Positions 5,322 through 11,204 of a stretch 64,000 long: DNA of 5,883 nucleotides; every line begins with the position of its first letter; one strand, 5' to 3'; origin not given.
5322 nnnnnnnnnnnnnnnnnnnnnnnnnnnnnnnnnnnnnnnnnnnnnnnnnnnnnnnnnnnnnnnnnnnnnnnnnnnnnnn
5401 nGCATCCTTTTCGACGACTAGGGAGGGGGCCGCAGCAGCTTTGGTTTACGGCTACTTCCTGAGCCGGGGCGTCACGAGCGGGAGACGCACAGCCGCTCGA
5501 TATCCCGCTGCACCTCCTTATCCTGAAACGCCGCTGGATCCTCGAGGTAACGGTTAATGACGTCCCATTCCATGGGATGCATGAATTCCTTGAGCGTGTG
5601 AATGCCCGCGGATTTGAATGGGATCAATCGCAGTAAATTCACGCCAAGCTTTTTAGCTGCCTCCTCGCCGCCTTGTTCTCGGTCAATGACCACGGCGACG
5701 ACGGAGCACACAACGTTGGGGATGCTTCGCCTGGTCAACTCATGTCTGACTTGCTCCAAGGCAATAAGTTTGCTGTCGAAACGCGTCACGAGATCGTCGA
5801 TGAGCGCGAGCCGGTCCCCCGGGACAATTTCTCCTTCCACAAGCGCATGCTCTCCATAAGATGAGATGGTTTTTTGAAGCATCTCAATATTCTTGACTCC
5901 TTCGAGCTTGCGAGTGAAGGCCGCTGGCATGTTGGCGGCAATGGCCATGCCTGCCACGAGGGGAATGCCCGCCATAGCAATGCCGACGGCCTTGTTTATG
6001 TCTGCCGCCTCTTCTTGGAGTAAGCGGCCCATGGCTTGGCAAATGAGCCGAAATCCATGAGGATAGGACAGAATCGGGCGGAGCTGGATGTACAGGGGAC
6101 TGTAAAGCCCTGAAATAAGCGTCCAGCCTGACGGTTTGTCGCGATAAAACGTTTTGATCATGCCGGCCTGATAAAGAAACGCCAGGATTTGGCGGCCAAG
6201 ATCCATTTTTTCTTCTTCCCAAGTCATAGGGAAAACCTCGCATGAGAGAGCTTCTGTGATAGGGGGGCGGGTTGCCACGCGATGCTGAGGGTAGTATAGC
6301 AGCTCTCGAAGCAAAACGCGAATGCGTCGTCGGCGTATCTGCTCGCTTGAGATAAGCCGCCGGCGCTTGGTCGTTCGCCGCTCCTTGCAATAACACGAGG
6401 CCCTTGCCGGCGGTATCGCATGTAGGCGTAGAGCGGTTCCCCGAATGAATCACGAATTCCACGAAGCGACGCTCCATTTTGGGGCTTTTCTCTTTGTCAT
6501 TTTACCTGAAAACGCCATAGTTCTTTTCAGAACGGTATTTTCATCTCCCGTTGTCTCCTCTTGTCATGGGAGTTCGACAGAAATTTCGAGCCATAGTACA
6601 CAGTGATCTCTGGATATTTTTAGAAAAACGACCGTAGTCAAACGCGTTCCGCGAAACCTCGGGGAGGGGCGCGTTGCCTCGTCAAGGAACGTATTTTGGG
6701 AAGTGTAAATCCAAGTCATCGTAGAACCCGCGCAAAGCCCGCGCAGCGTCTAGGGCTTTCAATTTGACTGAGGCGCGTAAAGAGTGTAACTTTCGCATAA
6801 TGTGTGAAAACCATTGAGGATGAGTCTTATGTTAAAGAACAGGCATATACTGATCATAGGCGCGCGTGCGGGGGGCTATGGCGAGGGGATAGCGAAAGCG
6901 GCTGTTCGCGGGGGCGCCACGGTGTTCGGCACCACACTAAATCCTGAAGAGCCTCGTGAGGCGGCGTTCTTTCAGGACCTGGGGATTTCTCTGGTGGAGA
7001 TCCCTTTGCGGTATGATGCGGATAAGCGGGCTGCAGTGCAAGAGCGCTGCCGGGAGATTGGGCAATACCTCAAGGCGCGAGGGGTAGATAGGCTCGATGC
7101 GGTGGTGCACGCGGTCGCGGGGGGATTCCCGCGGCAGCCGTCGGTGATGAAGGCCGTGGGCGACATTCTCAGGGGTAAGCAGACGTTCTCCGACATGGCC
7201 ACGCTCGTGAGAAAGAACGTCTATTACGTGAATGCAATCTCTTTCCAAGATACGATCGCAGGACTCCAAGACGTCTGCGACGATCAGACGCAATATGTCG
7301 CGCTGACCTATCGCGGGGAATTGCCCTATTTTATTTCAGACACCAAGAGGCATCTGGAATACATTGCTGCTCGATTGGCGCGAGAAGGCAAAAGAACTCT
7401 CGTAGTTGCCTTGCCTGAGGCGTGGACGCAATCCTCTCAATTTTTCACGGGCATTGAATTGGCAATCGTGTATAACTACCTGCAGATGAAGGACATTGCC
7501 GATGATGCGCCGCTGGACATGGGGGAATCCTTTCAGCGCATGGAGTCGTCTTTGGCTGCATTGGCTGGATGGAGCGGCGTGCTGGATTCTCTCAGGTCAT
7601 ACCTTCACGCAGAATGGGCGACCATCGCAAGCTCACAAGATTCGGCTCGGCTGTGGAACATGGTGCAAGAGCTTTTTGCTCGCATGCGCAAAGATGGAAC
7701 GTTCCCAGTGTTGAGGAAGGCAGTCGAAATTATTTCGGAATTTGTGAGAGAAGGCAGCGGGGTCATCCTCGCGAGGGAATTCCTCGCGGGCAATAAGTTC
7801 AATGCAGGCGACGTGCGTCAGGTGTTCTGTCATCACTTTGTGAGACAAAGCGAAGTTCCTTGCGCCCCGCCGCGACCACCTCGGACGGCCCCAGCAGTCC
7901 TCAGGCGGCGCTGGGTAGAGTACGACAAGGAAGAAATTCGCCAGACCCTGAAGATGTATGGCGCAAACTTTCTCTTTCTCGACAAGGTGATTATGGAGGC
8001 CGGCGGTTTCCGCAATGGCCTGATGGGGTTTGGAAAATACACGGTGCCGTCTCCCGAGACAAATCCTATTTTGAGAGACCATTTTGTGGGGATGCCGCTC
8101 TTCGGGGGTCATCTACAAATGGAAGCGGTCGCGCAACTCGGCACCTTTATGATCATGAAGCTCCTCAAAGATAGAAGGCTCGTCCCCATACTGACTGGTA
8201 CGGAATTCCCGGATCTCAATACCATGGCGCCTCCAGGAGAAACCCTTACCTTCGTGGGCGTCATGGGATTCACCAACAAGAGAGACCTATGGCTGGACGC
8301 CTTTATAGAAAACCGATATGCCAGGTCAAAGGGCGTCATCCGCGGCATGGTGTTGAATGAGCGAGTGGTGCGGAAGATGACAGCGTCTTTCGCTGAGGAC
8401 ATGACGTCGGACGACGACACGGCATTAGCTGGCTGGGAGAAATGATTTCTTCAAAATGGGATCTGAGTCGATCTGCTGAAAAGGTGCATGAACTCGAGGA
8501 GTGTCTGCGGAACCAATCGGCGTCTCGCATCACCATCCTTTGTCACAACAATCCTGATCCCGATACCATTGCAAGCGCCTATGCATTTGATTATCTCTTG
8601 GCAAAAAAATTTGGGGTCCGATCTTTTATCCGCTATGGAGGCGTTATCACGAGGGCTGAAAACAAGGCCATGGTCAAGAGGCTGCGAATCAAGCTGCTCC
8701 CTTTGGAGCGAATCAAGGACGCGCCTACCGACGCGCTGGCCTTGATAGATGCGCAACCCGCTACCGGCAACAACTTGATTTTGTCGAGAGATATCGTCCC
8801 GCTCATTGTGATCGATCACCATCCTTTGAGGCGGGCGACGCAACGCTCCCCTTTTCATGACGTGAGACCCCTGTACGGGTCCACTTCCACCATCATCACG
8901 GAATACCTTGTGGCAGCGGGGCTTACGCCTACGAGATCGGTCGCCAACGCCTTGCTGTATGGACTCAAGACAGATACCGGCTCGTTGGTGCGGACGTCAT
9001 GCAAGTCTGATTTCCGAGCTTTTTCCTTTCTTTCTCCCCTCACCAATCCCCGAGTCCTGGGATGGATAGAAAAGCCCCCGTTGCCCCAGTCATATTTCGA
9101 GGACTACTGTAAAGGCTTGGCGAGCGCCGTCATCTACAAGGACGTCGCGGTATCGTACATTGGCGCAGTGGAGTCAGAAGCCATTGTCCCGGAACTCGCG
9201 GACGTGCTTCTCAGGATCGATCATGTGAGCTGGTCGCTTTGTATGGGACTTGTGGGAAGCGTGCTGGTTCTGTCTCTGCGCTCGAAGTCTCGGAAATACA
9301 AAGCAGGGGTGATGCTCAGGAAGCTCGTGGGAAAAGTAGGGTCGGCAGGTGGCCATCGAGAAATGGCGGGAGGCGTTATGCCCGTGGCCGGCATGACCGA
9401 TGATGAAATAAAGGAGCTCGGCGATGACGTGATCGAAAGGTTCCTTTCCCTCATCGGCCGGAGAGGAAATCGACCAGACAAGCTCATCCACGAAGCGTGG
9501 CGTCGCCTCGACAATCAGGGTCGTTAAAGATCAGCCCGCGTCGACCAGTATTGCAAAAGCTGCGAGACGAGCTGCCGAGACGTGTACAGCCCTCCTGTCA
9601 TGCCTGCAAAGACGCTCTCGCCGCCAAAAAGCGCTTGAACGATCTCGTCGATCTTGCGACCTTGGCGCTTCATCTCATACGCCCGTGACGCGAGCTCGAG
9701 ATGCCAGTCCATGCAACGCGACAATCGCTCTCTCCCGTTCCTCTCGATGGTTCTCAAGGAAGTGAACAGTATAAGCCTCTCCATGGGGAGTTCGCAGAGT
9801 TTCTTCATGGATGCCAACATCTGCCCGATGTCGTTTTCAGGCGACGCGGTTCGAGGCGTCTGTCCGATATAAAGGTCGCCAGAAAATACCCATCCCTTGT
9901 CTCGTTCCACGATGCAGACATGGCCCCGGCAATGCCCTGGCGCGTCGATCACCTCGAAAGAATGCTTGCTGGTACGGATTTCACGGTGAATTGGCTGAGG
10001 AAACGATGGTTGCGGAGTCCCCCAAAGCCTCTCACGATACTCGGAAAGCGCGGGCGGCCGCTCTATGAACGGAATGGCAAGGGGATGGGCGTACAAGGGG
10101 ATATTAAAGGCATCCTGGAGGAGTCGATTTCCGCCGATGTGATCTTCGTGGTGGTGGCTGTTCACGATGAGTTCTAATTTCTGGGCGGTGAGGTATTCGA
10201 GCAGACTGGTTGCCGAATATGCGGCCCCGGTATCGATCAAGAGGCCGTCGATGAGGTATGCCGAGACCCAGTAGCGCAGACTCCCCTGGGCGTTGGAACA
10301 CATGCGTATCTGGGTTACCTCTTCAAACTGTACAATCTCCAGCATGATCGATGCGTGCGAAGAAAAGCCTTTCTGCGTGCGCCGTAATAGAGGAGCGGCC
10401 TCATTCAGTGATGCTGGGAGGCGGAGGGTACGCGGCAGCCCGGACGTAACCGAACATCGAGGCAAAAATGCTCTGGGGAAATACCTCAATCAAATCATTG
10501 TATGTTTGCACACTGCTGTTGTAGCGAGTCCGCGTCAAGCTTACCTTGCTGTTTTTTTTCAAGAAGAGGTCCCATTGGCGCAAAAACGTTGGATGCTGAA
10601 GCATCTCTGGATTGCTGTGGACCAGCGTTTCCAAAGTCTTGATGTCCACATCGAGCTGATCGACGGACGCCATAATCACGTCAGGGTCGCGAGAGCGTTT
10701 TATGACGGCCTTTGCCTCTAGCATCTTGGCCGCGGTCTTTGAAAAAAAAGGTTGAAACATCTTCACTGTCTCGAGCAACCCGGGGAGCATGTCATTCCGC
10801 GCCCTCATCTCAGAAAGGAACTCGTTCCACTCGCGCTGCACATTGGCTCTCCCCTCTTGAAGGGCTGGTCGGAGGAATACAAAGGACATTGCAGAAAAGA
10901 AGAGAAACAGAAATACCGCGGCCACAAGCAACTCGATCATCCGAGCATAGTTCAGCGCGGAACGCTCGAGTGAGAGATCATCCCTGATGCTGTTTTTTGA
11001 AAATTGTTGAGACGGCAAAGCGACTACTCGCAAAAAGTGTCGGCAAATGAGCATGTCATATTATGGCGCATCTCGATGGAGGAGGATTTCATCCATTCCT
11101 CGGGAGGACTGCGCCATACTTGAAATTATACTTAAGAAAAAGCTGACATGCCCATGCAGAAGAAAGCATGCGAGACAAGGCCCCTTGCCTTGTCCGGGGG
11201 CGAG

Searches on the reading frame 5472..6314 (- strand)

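Call 3: search_protein_families(library=pfam, proteins=[window:5472-6314:-], max_evalue=0.1)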
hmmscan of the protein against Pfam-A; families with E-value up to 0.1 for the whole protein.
window:5472-6314:- (280 aa): 0 families

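Call 4: search_protein_families(library=ncbifam, proteins=[window:5472-6314:-], max_evalue=0.1)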
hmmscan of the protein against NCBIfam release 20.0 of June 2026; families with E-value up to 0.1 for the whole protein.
window:5472-6314:- (280 aa): 13 families
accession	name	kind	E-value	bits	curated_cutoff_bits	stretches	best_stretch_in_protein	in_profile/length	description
TIGR00336.1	pyrE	equivalog_domain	5e-16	59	106.8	1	64-233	14-170/173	orotate phosphoribosyltransferase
NF001729.0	PRK00455.1-3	equivalog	1.3e-14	54.1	245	1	56-267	28-223/231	orotate phosphoribosyltransferase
NF010382.0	PRK13809.1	equivalog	3.4e-10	39.7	208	1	30-228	2-173/210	orotate phosphoribosyltransferase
NF004034.0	PRK05500.1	equivalog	4.2e-10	38.8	656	1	67-231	308-451/478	bifunctional orotidine-5'-phosphate decarboxylase/orotate phosphoribosyltransferase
TIGR01367.1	pyrE_Therm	equivalog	8.3e-10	38.6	150.25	1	65-229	18-158/187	orotate phosphoribosyltransferase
NF040646.1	HPT_Archaea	equivalog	1.4e-07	31.3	200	1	93-231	41-172/184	hypoxanthine/guanine phosphoribosyltransferase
NF002635.0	PRK02304.1-4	subfamily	3.7e-07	29.9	146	1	101-231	50-172/188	adenine phosphoribosyltransferase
NF002620.0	PRK02277.1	subfamily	5.5e-05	22.9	115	1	76-192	57-167/201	orotate phosphoribosyltransferase-like protein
NF002634.0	PRK02304.1-3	equivalog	0.001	18.8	170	1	78-234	30-180/182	adenine phosphoribosyltransferase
NF002632.0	PRK02304.1-1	equivalog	0.0018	18.1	243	1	87-234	40-181/183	adenine phosphoribosyltransferase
NF002636.0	PRK02304.1-5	equivalog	0.008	15.7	125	1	77-176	28-127/176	adenine phosphoribosyltransferase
NF006671.0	PRK09219.1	equivalog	0.027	13.9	177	1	102-227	47-172/192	xanthine phosphoribosyltransferase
NF045507.1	transregGfcR_Halo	equivalog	0.05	13.1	300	0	88-124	79-115/215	transcriptional regulator GfcR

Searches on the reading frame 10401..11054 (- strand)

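Call 3: search_protein_families(library=pfam, proteins=[window:10401-11054:-], max_evalue=0.1)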
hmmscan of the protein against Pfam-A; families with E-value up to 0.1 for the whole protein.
window:10401-11054:- (217 aa): 1 family
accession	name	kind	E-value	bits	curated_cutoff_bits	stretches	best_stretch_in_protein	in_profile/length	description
PF04011.17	LemA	-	2.9e-18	66.6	26.2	1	76-208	2-134/149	LemA family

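Call 4: search_protein_families(library=ncbifam, proteins=[window:10401-11054:-], max_evalue=0.1)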
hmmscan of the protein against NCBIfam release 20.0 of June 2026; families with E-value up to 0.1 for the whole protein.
window:10401-11054:- (217 aa): 1 family
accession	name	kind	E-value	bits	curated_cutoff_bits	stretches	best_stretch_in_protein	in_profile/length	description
NF040966.1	MamQ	equivalog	0.00024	20.6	250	1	149-206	127-184/221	magnetosome protein MamQ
